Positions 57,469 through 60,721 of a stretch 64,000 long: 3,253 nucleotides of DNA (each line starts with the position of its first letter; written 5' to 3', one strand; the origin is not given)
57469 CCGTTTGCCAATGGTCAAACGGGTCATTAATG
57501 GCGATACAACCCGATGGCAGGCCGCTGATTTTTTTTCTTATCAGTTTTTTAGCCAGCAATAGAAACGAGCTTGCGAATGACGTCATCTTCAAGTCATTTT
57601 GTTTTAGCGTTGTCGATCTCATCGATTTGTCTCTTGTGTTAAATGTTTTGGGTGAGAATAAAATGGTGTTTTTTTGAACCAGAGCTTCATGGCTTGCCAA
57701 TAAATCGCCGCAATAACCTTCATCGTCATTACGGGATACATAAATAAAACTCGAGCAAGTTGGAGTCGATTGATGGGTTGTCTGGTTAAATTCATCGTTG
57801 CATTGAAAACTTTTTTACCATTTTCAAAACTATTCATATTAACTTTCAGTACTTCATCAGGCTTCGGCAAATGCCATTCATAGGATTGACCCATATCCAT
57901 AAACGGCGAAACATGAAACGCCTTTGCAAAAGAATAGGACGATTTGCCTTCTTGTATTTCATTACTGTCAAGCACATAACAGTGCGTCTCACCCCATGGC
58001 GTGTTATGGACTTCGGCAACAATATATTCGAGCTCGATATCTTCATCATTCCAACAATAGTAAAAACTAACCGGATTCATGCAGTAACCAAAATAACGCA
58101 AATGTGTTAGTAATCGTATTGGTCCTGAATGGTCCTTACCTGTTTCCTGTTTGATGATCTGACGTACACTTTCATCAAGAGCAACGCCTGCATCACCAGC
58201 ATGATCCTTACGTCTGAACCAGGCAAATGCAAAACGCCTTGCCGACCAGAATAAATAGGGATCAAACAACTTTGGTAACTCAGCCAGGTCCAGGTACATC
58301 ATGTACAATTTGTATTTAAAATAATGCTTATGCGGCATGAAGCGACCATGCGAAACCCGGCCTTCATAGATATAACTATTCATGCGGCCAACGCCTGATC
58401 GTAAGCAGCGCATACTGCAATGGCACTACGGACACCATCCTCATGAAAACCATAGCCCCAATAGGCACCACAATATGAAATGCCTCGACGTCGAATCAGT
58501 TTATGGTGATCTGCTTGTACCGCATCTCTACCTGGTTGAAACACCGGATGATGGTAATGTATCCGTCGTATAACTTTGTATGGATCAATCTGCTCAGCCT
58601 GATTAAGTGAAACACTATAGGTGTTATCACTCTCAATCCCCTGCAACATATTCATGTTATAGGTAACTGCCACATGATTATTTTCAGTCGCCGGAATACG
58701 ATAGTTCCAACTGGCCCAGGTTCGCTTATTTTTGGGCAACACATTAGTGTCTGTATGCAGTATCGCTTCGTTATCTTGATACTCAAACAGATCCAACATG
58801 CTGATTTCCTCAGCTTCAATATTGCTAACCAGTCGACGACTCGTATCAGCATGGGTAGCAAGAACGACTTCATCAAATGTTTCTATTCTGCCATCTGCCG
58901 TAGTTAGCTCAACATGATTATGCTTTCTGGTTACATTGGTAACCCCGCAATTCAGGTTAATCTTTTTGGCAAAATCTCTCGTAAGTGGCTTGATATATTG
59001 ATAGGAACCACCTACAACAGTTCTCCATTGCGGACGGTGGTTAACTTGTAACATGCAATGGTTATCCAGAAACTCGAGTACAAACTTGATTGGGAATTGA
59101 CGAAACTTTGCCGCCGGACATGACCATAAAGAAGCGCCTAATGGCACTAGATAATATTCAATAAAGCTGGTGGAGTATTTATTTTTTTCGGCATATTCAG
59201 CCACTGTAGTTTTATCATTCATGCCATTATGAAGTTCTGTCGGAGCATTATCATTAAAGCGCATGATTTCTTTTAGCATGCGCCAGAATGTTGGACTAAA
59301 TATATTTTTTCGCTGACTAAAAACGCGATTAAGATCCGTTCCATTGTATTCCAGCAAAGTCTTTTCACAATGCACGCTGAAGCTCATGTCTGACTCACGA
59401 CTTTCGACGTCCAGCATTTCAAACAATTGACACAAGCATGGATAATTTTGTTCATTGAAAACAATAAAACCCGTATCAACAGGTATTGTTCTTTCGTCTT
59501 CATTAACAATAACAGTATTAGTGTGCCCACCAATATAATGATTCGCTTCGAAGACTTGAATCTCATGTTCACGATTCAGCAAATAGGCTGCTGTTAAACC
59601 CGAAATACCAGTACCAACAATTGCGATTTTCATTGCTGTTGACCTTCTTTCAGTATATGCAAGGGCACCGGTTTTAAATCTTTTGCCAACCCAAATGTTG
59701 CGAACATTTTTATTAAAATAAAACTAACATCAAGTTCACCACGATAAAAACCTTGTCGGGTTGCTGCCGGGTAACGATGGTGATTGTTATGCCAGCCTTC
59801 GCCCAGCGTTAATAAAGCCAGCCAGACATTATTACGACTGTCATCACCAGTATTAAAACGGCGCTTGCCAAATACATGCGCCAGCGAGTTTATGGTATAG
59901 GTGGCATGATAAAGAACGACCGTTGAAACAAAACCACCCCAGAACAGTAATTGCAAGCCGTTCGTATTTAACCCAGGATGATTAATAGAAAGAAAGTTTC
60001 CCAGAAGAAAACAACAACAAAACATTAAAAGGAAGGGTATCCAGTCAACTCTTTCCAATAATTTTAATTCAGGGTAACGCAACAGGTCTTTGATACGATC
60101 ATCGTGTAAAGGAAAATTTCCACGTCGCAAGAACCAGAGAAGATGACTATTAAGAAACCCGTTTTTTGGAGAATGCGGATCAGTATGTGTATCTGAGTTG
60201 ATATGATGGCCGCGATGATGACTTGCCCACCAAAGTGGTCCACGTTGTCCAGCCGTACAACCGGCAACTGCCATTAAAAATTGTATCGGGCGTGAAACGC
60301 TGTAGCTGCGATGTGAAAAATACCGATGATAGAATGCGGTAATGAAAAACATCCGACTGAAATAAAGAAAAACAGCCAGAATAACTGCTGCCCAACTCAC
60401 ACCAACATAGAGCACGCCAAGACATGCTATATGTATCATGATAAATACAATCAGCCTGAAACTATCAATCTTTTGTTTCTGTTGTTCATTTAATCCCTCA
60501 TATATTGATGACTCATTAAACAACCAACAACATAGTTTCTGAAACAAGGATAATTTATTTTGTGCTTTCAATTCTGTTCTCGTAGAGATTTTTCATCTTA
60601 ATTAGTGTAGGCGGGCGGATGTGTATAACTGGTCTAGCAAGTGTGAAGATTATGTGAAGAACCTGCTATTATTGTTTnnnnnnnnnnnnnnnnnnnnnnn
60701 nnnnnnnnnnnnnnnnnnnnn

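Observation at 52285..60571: Ten-gene lipid-modification operon resembling bacterial furan / methylated fatty-acid pathways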

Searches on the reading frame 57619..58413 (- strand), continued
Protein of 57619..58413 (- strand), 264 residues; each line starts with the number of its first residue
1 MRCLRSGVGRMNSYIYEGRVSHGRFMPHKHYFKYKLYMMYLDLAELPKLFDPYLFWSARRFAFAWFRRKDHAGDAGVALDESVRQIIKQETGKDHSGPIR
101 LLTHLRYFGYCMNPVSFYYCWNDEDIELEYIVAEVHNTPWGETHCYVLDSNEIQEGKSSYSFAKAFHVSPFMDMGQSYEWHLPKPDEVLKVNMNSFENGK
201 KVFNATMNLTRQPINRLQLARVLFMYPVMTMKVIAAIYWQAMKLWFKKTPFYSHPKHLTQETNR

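Call 117: predict_structure(alignment_id=A6)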
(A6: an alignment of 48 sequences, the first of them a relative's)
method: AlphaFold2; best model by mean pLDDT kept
length: 254 residues; sequences in the alignment: 48
mean_pLDDT: 87.5   pTM: 0.86
mean pLDDT of the five models: 87.5, 87.0, 86.2, 85.3, 84.3
residues with pLDDT >= 90: 153; 70-90: 83; 50-70: 11; < 50: 7
segments of 3 or more residues with pLDDT < 50: 248-254
pLDDT, mean of each block of 10 residues (from residue 1): 95 87 91 97 94 92 93 97 98 86 87 96 83 89 82 79 85 96 93 95 96 82 77 79 56 34
secondary structure, 60 per line:
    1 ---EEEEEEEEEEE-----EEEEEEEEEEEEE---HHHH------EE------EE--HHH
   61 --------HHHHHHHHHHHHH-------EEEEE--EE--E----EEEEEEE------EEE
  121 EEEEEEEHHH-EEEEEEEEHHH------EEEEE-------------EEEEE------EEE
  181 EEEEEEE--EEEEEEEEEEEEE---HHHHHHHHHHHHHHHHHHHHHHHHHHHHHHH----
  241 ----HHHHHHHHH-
elements in order: E4-14 E20-32 H36-39 H69-81 E89-93 E105-111 E118-127 E132-139 E149-153 E167-171 E178-187 E190-202 H206-236 H245-253

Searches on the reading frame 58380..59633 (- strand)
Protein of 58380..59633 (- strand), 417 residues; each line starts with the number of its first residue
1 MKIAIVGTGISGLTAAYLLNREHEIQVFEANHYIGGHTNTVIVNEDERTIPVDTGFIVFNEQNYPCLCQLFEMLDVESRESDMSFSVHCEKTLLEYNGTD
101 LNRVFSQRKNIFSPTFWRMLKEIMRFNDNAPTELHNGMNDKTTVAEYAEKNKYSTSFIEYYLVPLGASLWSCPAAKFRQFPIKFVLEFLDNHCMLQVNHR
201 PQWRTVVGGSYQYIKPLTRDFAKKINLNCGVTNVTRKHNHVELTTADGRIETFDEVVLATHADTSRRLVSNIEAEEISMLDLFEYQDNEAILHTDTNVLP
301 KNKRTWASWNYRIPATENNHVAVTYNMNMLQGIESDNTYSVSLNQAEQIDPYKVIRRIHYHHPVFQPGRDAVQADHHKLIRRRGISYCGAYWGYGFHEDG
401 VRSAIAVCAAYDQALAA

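Call 3: search_protein_families(library=pfam, proteins=[window:58380-59633:-], max_evalue=0.01)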
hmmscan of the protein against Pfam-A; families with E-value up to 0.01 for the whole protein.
window:58380-59633:- (417 aa): 7 families
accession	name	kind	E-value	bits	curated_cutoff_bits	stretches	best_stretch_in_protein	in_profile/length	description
PF01593.30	Amino_oxidase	-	1.2e-22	81.2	19.8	1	10-303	1-300/443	Flavin containing amine oxidoreductase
PF13450.12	NAD_binding_8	-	4e-13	49.9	21.9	1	5-72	1-66/68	NAD(P)-binding Rossmann-like domain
PF01266.30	DAO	-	4.9e-07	30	27.9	1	2-38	1-38/353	FAD dependent oxidoreductase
PF13454.12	NAD_binding_9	-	2.7e-05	24.6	21.8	0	230-260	122-152/155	FAD-NAD(P)-binding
PF07992.20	Pyr_redox_2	-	6.7e-05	22.9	26.1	0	216-294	58-139/291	Pyridine nucleotide-disulphide oxidoreductase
PF01946.23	Thi4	-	0.0011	18.7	26.2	1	2-37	19-56/235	Thi4 family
PF06100.17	MCRA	-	0.01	15.2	23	0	3-216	4-218/495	MCRA family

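Call 11: search_protein_families(library=ncbifam, proteins=[window:58380-59633:-], max_evalue=0.001)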
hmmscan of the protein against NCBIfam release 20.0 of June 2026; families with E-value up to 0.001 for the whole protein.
window:58380-59633:- (417 aa): 29 families (the best 25 are shown)
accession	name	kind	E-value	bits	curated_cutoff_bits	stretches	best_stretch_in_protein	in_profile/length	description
NF008841.0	PRK11883.1-1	equivalog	5.5e-14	51.9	517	1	1-51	4-58/453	protoporphyrinogen oxidase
NF005560.0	PRK07233.1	equivalog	1.6e-13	50.3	252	1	1-43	1-44/435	hypothetical protein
TIGR03467.1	HpnE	equivalog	3.3e-09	36.6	283.05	1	3-50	1-49/430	hydroxysqualene dehydroxylase HpnE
TIGR00562.1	proto_IX_ox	equivalog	2.5e-08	33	97.85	1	2-41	4-46/470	protoporphyrinogen oxidase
NF008845.0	PRK11883.1-5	equivalog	4.7e-08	31.8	560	1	2-42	6-53/468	protoporphyrinogen oxidase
NF005243.0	PRK06753.1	equivalog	4e-07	29.2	365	1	1-42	1-43/374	hypothetical protein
TIGR02732.1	zeta_caro_desat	equivalog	7e-07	28.5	622.15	1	2-80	1-73/474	9,9'-di-cis-zeta-carotene desaturase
NF009410.0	PRK12771.1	subfamily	1.5e-06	27.1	516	1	2-37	140-176/566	NAD(P)-binding protein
TIGR02731.1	phytoene_desat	equivalog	1.4e-05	24.1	569.4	1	2-81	1-77/453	15-cis-phytoene desaturase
NF009454.0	PRK12814.1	equivalog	1.9e-05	23.2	916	1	2-38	195-232/657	putative NADPH-dependent glutamate synthase small subunit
NF053546.1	violacein_VioA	equivalog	2.3e-05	23.9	600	1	3-75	2-76/411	flavin-dependent violacein biosynthesis tryptophan-2 monooxygenase VioA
NF058655.1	CrtID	equivalog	5.9e-05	22.1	640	0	3-41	1-40/478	bifunctional phytoene desaturase/3,4-desaturase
TIGR03197.1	MnmC_Cterm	equivalog_domain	9.6e-05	21.6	174.2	0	2-34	1-34/400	FAD-dependent 5-carboxymethylaminomethyl-2-thiouridine(34) oxidoreductase MnmC1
TIGR01317.1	GOGAT_sm_gam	subfamily_domain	0.00016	20.6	447.7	0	2-38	145-182/485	glutamate synthase small subunit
TIGR03315.1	Se_ygfK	equivalog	0.00017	19.1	835.3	1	2-43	539-581/1012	putative selenate reductase subunit YgfK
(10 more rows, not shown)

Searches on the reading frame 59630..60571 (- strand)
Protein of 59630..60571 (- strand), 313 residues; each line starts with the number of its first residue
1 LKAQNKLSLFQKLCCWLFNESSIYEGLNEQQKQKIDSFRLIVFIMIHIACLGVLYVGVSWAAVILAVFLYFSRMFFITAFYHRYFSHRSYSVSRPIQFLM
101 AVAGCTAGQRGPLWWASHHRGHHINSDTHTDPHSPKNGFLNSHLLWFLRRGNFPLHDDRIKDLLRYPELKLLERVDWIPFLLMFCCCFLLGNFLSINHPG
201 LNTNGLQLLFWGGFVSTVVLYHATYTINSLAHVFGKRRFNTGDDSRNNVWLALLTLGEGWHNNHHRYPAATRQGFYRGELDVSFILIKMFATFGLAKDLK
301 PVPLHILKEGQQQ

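Call 3: search_protein_families(library=pfam, proteins=[window:59630-60571:-], max_evalue=0.01)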
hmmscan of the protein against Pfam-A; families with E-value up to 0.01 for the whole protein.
window:59630-60571:- (313 aa): 1 family
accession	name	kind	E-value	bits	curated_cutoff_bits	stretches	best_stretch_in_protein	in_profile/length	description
PF00487.30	FA_desaturase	-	4.5e-21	76.2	29.7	1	59-269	2-225/253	Fatty acid desaturase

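Call 11: search_protein_families(library=ncbifam, proteins=[window:59630-60571:-], max_evalue=0.001)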
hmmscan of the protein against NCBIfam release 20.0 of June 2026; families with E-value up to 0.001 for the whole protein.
window:59630-60571:- (313 aa): 1 family
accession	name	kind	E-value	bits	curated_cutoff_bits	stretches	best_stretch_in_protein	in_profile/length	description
NF049918.1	DesA_fam_desat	equivalog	1.5e-23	83.6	400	1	59-310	7-251/385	DesA family fatty acid desaturase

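Call 53: search_solved_structures(query=window:59630-60571:-, max_evalue=0.01, show_alignments=1)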
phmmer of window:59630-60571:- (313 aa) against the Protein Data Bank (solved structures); distinct sequences matched with E-value up to 0.01: 2.
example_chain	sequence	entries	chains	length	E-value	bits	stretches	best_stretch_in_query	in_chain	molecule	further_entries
4ymk_A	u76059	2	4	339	1.9e-35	125.5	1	39-302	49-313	Acyl-CoA desaturase 1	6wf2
4zyo_A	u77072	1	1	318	7.1e-35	123.7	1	40-303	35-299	Acyl-CoA desaturase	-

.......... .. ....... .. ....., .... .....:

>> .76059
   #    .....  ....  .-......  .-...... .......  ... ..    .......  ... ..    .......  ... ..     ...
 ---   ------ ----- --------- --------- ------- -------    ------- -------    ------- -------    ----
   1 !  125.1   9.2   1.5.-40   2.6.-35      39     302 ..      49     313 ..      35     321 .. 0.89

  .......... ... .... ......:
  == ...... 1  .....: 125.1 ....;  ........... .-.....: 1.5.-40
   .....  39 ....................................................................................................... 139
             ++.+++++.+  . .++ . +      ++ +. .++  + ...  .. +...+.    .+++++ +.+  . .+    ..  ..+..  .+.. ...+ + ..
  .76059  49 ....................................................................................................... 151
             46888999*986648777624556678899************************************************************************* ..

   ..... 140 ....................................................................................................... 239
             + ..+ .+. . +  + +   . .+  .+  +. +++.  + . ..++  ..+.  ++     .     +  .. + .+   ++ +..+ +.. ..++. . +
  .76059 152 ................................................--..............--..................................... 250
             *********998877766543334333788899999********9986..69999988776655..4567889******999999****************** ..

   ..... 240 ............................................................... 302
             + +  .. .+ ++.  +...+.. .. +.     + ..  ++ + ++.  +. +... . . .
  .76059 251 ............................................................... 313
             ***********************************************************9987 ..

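Call 92: search_dna_similar(query=window:59630-60571:-, collection=plasmids, mode=protein, max_rows=25)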
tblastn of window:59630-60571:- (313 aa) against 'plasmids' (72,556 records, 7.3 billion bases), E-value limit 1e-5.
Records with a match: 181; places in all: 213; records where one place covers at least 80% of the query: 53.
Best place of each record, by identity: <60% 181.
By first word of the organism name: Ralstonia 116; Acinetobacter 16; Burkholderia 8; Streptomyces 7; Vibrio 5; Salinivibrio 4; Nostoc 2; Photobacterium 2; Chroococcidiopsis 1; Aulosira 1; and 19 more.
By predicted mobility (MOB-suite, as given by PLSDB): mobilizable 112; non-mobilizable 57; conjugative 12.
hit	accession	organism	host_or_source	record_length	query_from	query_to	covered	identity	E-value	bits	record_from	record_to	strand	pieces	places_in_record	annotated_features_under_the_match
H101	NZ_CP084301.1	Acinetobacter pseudolwoffii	a feces sample of chicken origin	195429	8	311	97%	49.7%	6e-85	285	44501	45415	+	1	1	acyl-CoA desaturase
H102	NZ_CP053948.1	Acinetobacter sp. WY4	Euphausia superba,whole organism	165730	8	311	97%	48.0%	4e-84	283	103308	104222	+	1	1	acyl-CoA desaturase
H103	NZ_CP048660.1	Acinetobacter piscicola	Pig,feces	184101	8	303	95%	49.0%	1e-84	284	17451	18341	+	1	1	acyl-CoA desaturase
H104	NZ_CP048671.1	Acinetobacter sp. YH12138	Pig,feces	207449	31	311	90%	50.5%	3e-84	283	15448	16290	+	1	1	acyl-CoA desaturase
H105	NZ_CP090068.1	Acinetobacter sp. SH20PTE14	pig manure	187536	31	306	88%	50.7%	5e-83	280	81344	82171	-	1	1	acyl-CoA desaturase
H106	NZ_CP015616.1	Acinetobacter schindleri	cell culture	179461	31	311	90%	49.8%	6e-84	282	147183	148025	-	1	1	acyl-CoA desaturase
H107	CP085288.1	Acinetobacter haemolyticus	single cell,water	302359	31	308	89%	49.6%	8e-83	279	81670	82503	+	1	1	acyl-CoA desaturase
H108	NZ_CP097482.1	Chroococcidiopsis sp. CCNUC1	cell culture,soil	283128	29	306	89%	49.5%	2e-72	249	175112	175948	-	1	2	acyl-CoA desaturase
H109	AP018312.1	Aulosira laxa NIES-50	-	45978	24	306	90%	46.5%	2e-64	226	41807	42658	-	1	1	desC1: acyl-CoA desaturase 1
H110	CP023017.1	Ralstonia solanacearum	Solanum tuberosum,single cell,Potato ...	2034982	26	313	92%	41.0%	9e-55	198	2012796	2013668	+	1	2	delta-9 acyl-phospholipid desaturase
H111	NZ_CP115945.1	Ralstonia syzygii R24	Syzygium aromaticum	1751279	26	313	92%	41.0%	1e-54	198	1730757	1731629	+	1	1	none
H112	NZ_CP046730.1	Ralstonia syzygii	tobacco,cell culture,leaf veins ...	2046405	26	313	92%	40.7%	2e-54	197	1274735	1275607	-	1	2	none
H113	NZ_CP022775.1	Ralstonia solanacearum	Solanum tuberosum,single cell,Potato ...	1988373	26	313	92%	40.7%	7e-54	196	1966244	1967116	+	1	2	none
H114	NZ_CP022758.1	Ralstonia solanacearum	Solanum tuberosum,single cell,Potato ...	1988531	26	313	92%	40.7%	7e-54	196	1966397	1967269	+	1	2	none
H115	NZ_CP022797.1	Ralstonia solanacearum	Solanum tuberosum,single cell,Potato ...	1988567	26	313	92%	40.7%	7e-54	196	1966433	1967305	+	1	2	none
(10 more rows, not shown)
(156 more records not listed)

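Call 93: get_annotated_region(hit=H101, flank=9000)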
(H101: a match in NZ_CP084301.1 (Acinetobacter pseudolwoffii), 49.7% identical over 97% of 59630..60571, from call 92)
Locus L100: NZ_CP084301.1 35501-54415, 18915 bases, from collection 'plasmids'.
description: Acinetobacter pseudolwoffii strain XMC5X702 plasmid pXMC5X702-195k, complete sequence
organism: Acinetobacter pseudolwoffii (NCBI taxid 2053287)
taxonomy: Bacteria; Pseudomonadota; Gammaproteobacteria; Moraxellales; Moraxellaceae; Acinetobacter; Acinetobacter pseudolwoffii
host: -; source: a feces sample of chicken origin; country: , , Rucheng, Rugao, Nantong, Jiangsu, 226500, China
typing (MOB-suite, as given by PLSDB): mobilizable; relaxase MOBP
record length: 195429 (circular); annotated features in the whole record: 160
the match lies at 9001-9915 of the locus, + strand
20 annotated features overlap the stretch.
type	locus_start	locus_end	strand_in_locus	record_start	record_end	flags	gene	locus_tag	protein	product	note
CDS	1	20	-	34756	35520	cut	-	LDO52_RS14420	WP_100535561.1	AraC family transcriptional regulator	GO:0006355 - regulation of DNA-templated transcription [Evidence IEA]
CDS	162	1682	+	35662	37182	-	-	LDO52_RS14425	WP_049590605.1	catalase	-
CDS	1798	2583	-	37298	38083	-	trpA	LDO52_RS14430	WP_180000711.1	tryptophan synthase subunit alpha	GO:0000162 - tryptophan biosynthetic process [Evidence IEA]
CDS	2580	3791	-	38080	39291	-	trpB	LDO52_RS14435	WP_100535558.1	tryptophan synthase subunit beta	GO:0000162 - tryptophan biosynthetic process [Evidence IEA]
CDS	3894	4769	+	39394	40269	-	-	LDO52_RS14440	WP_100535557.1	LysR substrate-binding domain-containing protein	-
CDS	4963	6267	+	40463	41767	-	-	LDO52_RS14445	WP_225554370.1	RNA-guided endonuclease TnpB family protein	-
CDS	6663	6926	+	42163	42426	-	-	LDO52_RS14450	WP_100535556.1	TIGR03643 family protein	-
CDS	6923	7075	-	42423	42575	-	-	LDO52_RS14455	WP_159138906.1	DUF2256 domain-containing protein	-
CDS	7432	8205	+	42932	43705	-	nudC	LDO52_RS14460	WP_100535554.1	NAD(+) diphosphatase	-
CDS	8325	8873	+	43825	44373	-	-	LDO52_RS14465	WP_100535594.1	lipocalin family protein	-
CDS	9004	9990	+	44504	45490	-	-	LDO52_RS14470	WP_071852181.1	acyl-CoA desaturase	GO:0006633 - fatty acid biosynthetic process [Evidence IEA]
CDS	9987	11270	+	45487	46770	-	-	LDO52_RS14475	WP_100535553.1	FAD-dependent oxidoreductase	-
CDS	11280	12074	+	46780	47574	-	-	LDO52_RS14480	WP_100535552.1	DUF1365 domain-containing protein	-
CDS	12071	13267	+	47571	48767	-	-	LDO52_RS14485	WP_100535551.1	cyclopropane-fatty-acyl-phospholipid synthase family protein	-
CDS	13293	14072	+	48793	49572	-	-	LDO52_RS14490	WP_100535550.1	DUF1295 domain-containing protein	-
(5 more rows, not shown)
